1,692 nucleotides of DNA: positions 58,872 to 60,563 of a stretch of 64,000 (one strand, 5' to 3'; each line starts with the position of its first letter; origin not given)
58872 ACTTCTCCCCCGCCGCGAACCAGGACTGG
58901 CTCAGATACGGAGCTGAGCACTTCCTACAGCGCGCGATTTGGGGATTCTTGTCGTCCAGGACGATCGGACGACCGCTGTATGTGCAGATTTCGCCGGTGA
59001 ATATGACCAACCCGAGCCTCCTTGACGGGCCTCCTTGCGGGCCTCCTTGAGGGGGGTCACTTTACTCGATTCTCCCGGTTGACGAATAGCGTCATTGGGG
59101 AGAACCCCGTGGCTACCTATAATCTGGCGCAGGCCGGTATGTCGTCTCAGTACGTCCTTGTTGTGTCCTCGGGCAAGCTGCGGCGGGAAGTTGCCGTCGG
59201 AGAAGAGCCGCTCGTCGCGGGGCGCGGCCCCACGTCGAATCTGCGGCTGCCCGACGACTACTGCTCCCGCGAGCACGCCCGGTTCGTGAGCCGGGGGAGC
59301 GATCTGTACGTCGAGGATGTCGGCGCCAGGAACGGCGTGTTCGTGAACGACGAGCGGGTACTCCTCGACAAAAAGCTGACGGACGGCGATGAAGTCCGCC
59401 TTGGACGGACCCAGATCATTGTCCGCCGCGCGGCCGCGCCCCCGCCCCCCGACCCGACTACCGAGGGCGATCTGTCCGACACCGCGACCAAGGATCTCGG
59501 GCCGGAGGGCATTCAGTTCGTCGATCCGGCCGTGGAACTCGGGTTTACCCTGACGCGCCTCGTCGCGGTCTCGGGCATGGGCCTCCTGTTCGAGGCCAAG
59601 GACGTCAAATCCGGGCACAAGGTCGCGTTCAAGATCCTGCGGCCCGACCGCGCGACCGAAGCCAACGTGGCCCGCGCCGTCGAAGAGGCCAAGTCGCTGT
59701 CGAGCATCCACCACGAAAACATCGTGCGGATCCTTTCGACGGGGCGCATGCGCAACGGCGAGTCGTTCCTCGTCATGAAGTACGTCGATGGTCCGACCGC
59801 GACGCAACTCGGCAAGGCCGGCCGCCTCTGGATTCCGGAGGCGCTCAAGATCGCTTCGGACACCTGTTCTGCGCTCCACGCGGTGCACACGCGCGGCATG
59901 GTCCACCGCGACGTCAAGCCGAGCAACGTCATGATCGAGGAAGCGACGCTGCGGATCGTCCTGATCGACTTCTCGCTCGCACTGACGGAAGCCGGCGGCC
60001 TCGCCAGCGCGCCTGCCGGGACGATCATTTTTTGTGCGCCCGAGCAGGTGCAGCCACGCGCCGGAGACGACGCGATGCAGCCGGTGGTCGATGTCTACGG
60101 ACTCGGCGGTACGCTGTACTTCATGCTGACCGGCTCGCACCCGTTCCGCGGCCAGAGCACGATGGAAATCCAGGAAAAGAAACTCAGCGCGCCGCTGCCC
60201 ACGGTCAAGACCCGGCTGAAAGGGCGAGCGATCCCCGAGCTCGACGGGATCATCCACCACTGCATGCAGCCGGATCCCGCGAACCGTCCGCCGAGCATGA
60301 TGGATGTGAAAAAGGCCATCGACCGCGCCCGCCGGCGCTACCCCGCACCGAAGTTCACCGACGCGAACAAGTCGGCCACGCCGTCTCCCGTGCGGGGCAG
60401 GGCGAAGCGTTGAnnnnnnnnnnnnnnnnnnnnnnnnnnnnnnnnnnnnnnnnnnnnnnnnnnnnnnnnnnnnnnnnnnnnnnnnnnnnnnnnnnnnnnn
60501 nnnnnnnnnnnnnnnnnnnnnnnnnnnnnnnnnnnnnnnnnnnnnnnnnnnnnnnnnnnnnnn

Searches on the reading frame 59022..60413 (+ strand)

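Call 75: search_protein_families(library=pfam, proteins=[window:59022-60413:+], max_evalue=0.00001)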
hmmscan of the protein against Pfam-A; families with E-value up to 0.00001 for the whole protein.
window:59022-60413:+ (463 aa): 5 families
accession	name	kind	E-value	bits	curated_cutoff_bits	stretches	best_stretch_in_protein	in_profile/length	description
PF00069.31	Pkinase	-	2e-35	122.9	31.7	1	186-424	12-253/263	Protein kinase domain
PF07714.23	PK_Tyr_Ser-Thr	-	3.7e-21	76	23.1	1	194-424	24-250/258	Protein tyrosine and serine/threonine kinase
PF00498.31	FHA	-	3e-15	56.8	20.7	1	66-128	3-67/67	FHA domain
PF16697.10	Yop-YscD_cpl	-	3.1e-08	34.2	33.2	1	56-135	11-91/94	Inner membrane component of T3SS, cytoplasmic domain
PF03109.22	ABC1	-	2.4e-06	27.3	22.9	0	242-319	137-213/244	ABC1 atypical kinase-like domain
